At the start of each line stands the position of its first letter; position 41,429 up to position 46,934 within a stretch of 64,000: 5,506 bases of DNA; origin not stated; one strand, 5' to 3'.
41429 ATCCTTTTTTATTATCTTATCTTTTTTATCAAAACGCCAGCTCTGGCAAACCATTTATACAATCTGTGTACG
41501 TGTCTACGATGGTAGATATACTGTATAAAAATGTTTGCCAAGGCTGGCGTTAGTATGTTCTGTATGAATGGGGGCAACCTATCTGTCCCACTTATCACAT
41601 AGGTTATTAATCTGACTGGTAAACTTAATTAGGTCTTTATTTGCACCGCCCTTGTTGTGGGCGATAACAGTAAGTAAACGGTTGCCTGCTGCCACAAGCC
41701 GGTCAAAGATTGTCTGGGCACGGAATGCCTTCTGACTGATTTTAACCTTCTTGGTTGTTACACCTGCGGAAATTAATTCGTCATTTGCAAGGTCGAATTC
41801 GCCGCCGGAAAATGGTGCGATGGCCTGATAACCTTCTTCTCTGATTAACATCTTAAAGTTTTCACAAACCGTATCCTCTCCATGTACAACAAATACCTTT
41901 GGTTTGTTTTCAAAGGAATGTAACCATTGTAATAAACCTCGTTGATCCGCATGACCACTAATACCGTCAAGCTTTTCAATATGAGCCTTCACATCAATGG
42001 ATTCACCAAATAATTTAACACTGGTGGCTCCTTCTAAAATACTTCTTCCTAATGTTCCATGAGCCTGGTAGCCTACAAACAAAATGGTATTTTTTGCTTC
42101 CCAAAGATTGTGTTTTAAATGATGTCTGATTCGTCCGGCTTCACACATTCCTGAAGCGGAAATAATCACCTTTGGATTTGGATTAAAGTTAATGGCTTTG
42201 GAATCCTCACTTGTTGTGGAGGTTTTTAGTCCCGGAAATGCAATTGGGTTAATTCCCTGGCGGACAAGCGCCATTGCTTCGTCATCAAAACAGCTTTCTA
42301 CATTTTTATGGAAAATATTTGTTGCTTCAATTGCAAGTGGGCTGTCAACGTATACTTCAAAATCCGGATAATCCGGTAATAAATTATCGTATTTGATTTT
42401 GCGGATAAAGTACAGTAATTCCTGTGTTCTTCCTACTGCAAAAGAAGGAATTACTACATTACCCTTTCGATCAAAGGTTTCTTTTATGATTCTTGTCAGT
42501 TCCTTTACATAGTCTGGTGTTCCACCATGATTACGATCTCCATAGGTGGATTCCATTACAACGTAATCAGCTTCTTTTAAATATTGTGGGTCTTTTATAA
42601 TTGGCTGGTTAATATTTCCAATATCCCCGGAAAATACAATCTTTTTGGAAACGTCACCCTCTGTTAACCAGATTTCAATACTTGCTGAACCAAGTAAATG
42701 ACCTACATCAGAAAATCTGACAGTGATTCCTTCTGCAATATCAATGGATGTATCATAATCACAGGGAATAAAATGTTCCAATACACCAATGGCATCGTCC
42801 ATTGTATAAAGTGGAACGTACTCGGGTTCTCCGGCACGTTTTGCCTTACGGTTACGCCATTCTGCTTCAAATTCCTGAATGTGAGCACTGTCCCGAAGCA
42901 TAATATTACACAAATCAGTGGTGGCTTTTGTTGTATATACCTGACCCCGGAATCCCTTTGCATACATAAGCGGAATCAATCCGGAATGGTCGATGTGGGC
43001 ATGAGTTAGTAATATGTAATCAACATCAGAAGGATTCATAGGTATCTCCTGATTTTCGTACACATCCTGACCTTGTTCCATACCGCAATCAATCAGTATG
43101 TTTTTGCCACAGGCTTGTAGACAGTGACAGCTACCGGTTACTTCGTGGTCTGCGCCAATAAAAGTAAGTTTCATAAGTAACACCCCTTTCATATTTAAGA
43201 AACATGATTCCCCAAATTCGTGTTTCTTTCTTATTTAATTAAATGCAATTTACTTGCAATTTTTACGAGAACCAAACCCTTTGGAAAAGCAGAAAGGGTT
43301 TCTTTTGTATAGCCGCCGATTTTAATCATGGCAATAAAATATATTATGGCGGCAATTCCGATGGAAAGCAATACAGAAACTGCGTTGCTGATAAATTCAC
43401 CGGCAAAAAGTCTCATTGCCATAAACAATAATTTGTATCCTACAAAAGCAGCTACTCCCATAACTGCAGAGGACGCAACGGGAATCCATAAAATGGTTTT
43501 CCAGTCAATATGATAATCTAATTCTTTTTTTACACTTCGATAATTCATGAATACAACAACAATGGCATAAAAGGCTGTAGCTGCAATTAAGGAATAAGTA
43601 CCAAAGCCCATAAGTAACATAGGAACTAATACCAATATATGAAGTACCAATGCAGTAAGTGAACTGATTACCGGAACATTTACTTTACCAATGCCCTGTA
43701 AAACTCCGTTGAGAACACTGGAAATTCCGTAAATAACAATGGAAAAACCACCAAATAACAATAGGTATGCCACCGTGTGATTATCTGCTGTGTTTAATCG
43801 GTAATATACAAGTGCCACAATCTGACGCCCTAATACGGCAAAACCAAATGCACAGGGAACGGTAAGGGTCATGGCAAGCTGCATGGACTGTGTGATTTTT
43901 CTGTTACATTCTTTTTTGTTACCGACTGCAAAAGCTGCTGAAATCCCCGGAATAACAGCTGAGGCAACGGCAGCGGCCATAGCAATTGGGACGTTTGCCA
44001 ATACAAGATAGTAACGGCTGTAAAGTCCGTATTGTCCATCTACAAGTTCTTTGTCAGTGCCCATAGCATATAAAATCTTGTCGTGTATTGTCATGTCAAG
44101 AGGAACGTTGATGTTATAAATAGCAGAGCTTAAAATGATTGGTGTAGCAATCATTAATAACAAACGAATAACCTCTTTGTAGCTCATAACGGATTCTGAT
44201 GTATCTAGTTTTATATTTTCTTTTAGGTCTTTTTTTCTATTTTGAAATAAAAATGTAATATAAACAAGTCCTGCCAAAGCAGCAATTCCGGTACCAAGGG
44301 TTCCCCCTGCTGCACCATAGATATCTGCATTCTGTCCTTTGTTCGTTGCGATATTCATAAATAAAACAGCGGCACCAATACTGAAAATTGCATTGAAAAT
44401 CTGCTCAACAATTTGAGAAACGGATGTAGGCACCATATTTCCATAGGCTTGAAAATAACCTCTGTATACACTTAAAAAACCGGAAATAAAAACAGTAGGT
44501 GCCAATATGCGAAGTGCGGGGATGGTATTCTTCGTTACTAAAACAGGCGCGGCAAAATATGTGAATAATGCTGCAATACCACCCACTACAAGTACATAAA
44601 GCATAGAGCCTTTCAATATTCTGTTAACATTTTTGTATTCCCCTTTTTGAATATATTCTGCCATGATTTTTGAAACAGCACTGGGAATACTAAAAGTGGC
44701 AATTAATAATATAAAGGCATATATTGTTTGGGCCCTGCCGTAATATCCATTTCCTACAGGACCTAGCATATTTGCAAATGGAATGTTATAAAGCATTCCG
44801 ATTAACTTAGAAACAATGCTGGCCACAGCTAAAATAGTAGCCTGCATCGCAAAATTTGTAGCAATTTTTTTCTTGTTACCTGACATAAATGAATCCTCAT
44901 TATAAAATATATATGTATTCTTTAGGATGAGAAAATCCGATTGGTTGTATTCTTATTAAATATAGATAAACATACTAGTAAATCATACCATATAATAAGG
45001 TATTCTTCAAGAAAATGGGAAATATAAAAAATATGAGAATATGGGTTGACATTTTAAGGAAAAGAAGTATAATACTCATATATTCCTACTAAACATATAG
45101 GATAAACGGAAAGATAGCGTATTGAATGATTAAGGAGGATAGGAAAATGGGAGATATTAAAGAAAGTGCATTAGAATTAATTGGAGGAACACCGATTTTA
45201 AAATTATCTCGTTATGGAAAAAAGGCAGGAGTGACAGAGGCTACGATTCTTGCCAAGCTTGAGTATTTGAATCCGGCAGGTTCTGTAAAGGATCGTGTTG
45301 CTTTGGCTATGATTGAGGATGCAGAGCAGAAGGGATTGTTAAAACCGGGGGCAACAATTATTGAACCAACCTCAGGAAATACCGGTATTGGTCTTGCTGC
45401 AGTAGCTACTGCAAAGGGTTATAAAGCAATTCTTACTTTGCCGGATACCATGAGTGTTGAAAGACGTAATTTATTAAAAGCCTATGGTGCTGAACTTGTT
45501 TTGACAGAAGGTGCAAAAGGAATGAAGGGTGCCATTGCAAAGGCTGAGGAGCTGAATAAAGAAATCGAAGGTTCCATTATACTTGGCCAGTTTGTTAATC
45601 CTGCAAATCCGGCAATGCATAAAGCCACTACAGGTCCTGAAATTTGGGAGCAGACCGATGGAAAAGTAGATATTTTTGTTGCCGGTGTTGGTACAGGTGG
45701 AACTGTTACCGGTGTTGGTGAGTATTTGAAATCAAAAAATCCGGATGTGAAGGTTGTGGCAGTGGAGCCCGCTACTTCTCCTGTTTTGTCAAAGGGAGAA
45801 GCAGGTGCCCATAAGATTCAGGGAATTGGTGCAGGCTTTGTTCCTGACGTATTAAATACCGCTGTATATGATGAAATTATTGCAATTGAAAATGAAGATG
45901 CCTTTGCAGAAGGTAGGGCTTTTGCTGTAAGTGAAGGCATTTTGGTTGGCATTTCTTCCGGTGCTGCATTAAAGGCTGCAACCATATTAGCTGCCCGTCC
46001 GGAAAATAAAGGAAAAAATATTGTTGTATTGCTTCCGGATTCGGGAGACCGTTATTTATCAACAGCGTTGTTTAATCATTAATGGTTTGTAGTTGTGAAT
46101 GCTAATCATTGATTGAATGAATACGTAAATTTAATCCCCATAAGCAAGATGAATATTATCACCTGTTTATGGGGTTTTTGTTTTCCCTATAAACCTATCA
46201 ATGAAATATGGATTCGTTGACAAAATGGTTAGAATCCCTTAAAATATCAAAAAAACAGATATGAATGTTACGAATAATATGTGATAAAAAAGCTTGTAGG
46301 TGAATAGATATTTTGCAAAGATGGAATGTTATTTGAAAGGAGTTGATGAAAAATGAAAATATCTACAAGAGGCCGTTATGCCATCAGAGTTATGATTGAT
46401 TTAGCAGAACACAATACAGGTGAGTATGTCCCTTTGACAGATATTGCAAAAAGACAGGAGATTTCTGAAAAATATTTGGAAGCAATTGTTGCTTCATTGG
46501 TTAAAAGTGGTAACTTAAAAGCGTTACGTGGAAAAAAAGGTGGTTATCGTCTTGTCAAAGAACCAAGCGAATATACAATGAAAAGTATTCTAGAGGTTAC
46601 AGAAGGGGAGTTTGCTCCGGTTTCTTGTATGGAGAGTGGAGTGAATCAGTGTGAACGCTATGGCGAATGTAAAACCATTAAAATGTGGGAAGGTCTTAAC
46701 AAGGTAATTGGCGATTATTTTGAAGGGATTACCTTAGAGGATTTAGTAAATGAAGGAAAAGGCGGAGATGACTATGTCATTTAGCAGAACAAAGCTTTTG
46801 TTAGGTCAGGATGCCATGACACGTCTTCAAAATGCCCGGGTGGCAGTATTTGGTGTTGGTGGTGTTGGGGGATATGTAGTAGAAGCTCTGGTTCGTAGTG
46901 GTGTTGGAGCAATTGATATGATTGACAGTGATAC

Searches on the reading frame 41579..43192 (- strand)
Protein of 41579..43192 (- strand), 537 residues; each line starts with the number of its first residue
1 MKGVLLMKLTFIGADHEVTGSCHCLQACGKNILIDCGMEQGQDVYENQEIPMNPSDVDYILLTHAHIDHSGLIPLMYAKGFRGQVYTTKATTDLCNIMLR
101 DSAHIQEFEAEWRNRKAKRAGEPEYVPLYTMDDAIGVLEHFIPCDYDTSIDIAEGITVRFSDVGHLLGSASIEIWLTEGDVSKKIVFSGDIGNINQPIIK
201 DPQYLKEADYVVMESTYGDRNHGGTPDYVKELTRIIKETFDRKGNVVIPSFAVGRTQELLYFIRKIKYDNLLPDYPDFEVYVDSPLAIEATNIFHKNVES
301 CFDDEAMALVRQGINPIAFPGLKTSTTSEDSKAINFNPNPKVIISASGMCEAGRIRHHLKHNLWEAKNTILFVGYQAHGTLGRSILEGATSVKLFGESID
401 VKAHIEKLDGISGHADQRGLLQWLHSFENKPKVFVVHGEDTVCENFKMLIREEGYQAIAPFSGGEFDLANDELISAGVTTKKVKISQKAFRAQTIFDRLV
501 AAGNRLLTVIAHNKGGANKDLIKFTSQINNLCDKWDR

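Call 89: search_protein_families(library=pfam, proteins=[window:41579-43192:-], max_evalue=0.001)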
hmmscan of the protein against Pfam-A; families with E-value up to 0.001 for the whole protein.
window:41579-43192:- (537 aa): 5 families
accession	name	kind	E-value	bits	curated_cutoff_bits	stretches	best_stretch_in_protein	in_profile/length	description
PF10996.14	Beta-Casp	-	4e-42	144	27.7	1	256-385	1-120/120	Beta-Casp domain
PF07521.17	RMMBL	-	1e-20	73.9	21.6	1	399-460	2-63/63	Zn-dependent metallo-hydrolase RNA specificity domain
PF00753.33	Lactamase_B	-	6.2e-13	49.6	22.7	1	21-74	7-61/196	Metallo-beta-lactamase superfamily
PF16661.11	Lactamase_B_6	-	6.1e-10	39.2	27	1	30-191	7-162/193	Metallo-beta-lactamase superfamily domain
PF12706.13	Lactamase_B_2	-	8.1e-10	39.1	27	1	31-220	2-170/200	Beta-lactamase superfamily domain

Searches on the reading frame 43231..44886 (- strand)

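Call 89: search_protein_families(library=pfam, proteins=[window:43231-44886:-], max_evalue=0.001)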
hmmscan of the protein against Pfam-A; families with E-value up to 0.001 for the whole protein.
window:43231-44886:- (551 aa): 4 families
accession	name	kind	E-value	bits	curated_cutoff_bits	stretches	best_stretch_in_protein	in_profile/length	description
PF01943.22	Polysacc_synt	-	3e-23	83.1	28.2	1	16-317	5-272/274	Polysaccharide biosynthesis protein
PF03023.19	MurJ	-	1.4e-18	67.2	27.4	1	119-490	95-433/451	Lipid II flippase MurJ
PF01554.23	MatE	-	4.9e-09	36.5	24.9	1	298-419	39-158/161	MatE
PF13440.11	Polysacc_synt_3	-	5.1e-09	36.2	23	0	370-466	79-175/293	Polysaccharide biosynthesis protein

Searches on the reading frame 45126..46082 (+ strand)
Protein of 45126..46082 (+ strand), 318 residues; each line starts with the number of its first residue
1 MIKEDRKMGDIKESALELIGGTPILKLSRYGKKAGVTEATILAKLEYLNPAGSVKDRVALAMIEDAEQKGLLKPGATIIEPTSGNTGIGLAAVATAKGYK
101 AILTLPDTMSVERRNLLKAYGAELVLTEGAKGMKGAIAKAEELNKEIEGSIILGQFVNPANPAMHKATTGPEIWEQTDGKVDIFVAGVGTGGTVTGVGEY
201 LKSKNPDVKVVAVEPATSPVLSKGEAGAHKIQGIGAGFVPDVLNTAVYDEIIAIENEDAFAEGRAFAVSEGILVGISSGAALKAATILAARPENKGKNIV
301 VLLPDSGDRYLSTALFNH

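Call 89: search_protein_families(library=pfam, proteins=[window:45126-46082:+], max_evalue=0.001)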
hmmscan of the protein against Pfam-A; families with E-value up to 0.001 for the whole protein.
window:45126-46082:+ (318 aa): 1 family
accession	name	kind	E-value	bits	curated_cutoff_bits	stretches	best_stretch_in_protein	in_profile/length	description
PF00291.31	PALP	-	4.6e-76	256.4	35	1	17-305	3-295/295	Pyridoxal-phosphate dependent enzyme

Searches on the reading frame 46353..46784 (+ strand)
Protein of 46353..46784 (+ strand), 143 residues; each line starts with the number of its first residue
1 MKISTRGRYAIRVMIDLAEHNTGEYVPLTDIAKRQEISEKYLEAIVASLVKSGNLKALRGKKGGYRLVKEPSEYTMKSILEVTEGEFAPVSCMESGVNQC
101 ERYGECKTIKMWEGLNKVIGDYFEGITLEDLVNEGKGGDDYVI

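Call 89: search_protein_families(library=pfam, proteins=[window:46353-46784:+], max_evalue=0.001)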
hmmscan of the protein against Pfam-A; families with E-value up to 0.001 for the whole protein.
window:46353-46784:+ (143 aa): 1 family
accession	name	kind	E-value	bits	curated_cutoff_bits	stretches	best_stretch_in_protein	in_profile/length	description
PF02082.26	Rrf2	-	2.9e-35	121.7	30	1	3-134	1-132/132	Iron-dependent Transcriptional regulator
